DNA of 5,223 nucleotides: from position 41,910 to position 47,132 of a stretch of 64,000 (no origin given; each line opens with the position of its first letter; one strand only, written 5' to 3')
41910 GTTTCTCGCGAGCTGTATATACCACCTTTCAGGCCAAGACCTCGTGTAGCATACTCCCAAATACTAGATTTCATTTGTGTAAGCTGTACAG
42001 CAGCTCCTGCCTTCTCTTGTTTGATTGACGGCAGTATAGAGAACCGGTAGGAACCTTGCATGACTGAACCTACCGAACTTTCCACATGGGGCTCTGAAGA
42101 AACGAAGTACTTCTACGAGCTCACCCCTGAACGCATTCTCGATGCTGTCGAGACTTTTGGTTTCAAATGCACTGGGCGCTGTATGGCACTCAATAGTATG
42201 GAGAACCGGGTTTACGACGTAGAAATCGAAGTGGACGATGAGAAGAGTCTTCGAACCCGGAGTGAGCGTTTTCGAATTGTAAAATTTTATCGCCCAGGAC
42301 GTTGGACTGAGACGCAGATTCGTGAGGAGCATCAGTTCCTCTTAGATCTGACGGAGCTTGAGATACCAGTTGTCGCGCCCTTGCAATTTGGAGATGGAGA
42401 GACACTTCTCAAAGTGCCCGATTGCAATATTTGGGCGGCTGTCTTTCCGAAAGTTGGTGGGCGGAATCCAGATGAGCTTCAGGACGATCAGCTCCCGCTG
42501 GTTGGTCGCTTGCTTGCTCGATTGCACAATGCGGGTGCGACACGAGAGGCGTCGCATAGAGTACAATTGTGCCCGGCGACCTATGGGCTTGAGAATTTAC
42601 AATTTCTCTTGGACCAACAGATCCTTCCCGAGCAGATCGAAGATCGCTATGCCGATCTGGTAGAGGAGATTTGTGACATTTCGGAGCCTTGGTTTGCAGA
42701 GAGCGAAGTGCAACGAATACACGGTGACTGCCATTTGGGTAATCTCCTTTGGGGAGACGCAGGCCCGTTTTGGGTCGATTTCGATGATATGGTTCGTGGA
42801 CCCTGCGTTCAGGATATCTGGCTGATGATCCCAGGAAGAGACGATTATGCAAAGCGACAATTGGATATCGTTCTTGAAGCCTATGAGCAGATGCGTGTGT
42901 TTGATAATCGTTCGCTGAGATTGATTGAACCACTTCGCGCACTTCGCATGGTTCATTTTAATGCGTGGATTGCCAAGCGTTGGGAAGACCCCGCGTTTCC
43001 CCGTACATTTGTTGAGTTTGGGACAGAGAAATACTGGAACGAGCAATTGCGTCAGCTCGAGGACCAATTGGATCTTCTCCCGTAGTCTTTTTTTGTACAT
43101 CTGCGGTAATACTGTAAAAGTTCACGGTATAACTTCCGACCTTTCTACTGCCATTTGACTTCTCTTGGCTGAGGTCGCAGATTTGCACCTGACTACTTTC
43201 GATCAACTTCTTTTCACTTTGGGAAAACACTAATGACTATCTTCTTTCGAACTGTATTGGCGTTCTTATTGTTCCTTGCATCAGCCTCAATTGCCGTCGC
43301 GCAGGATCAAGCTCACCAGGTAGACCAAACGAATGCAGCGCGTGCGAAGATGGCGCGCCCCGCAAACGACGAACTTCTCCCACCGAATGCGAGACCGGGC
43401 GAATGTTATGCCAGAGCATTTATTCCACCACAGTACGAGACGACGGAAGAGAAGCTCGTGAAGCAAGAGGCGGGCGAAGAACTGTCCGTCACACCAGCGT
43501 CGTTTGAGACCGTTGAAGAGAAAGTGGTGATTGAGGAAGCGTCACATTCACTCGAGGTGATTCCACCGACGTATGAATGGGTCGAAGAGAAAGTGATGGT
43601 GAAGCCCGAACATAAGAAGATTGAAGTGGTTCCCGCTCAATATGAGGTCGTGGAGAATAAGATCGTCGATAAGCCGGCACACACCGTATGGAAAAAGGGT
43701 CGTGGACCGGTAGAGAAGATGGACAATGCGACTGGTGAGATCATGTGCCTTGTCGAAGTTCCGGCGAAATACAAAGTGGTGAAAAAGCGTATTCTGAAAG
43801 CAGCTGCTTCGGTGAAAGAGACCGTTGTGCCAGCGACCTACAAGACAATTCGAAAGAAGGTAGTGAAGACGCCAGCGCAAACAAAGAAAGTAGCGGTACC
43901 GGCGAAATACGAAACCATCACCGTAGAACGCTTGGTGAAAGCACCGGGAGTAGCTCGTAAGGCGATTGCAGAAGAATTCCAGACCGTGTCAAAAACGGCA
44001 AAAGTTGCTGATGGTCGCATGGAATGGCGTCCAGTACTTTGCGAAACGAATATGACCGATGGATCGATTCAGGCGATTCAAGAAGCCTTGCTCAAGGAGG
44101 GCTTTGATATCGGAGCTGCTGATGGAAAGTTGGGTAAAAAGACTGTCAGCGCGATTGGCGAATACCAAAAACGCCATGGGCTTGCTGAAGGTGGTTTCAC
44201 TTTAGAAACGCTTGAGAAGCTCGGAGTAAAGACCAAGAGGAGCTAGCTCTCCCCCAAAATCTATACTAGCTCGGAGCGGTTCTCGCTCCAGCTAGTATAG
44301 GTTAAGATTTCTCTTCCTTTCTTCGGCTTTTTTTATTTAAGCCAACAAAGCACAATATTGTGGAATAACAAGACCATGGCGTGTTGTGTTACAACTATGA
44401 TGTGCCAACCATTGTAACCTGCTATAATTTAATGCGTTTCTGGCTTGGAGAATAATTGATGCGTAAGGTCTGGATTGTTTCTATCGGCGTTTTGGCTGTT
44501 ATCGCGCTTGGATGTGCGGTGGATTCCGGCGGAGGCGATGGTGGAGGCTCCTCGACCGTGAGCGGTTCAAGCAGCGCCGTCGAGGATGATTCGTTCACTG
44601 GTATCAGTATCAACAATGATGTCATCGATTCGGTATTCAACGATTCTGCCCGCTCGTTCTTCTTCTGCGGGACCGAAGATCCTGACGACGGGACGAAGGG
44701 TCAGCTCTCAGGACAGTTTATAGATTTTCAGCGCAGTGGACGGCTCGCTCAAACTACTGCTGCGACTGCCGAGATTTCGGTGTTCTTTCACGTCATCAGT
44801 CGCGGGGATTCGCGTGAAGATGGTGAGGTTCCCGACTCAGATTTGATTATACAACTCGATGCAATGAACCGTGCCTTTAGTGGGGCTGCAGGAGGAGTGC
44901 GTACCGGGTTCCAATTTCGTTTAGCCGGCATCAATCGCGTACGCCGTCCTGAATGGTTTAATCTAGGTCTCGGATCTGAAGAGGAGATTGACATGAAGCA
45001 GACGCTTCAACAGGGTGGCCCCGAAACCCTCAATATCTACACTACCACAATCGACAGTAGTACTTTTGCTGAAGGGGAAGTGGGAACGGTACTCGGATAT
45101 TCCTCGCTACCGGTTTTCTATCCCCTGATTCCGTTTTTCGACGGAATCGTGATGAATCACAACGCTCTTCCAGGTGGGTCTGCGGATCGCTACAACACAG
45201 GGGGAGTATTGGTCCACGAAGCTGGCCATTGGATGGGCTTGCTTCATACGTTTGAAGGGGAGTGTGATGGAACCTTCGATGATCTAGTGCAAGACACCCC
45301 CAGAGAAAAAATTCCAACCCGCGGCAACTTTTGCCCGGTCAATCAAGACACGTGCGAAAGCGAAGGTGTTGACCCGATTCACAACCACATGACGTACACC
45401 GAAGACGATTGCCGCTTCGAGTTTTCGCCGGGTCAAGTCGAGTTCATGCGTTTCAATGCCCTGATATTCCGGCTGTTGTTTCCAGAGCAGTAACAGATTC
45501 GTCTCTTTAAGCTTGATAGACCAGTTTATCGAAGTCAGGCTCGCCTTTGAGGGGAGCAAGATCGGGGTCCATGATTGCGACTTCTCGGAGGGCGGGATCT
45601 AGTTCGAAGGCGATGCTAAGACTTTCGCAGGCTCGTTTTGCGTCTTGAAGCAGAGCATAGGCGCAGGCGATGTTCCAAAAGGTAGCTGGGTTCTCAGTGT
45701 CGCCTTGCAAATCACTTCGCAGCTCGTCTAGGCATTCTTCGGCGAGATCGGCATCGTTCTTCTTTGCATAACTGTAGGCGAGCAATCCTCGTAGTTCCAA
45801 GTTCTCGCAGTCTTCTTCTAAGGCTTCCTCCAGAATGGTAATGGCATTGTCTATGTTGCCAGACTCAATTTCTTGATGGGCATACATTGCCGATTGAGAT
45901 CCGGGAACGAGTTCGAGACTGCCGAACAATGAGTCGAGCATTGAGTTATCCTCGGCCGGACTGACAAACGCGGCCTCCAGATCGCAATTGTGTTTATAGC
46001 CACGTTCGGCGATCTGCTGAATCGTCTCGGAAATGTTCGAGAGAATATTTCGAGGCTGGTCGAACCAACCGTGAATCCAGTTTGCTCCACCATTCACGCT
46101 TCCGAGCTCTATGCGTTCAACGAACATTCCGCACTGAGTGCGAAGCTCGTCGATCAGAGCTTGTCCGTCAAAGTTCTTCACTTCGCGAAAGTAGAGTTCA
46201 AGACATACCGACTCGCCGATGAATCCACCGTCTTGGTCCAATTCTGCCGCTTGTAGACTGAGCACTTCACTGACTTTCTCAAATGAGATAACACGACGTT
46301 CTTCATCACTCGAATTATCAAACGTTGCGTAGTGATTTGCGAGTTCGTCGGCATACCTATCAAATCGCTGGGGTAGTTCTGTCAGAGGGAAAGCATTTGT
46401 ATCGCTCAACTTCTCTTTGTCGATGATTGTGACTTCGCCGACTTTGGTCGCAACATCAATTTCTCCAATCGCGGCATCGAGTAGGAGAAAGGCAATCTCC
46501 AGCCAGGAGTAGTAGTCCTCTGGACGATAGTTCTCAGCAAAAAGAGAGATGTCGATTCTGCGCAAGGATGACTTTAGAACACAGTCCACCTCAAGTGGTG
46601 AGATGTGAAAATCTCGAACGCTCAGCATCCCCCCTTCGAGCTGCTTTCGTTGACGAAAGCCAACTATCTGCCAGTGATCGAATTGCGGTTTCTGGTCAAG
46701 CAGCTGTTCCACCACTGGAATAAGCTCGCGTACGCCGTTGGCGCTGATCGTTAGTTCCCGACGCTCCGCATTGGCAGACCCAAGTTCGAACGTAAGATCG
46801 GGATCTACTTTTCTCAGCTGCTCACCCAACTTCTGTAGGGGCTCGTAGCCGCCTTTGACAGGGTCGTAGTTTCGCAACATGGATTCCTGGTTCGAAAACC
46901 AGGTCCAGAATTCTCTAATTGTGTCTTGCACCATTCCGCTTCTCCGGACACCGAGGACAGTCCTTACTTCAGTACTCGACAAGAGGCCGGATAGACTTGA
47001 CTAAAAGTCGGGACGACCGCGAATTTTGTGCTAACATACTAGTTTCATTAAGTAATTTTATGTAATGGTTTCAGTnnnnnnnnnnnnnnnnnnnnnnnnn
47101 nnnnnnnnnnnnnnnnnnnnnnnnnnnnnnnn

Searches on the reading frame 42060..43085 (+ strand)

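Call 12: search_protein_families(library=pfam, proteins=[window:42060-43085:+], max_evalue=0.001)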
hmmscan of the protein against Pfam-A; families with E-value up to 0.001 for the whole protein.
window:42060-43085:+ (341 aa): 1 family
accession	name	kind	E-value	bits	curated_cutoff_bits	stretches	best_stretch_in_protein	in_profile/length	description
PF01636.29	APH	-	3.7e-27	96.1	23.2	1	61-287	12-237/239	Phosphotransferase enzyme family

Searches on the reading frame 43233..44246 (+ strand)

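Call 12: search_protein_families(library=pfam, proteins=[window:43233-44246:+], max_evalue=0.001)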
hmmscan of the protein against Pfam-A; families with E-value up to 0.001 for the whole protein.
window:43233-44246:+ (337 aa): 1 family
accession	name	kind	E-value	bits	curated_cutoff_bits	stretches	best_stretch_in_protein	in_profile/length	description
PF01471.23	PG_binding_1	-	1.7e-09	38.2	23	1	277-330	3-57/57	Putative peptidoglycan binding domain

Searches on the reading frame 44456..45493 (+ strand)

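Call 12: search_protein_families(library=pfam, proteins=[window:44456-45493:+], max_evalue=0.001)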
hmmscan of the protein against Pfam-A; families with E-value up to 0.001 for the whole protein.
window:44456-45493:+ (345 aa): 1 family
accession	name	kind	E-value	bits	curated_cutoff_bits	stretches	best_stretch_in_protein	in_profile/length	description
PF05572.19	Peptidase_M43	-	9.9e-13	48.7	23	1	246-332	66-148/152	Pregnancy-associated plasma protein-A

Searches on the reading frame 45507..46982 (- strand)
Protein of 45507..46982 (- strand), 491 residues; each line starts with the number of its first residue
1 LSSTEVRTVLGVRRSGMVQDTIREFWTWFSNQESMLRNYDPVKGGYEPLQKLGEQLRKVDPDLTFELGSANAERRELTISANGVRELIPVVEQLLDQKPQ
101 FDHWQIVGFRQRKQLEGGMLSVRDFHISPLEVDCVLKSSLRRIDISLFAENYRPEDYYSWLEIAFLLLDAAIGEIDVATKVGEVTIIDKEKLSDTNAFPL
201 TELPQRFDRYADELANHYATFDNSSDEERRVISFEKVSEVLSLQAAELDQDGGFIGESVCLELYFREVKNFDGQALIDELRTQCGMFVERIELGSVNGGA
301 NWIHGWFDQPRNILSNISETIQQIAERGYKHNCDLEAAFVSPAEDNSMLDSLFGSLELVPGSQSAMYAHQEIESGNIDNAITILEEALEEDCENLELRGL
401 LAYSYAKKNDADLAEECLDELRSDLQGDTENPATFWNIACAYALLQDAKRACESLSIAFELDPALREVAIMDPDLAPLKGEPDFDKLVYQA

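Call 12: search_protein_families(library=pfam, proteins=[window:45507-46982:-], max_evalue=0.001)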
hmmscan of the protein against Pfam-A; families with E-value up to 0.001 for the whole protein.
window:45507-46982:- (491 aa): 4 families
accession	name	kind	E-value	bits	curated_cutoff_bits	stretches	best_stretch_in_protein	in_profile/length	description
PF14559.12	TPR_19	-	6e-09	36.5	25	1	372-429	2-59/68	Tetratricopeptide repeat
PF13181.12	TPR_8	-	1e-05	25.7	25.7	0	435-464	4-33/34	Tetratricopeptide repeat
PF23914.1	TPR_CcmH_CycH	-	0.00028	21.2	42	0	373-416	99-142/158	Cytochrome c-type biogenesis protein H TPR domain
PF07719.23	TPR_2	-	0.00057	20.3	27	0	434-464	3-33/34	Tetratricopeptide repeat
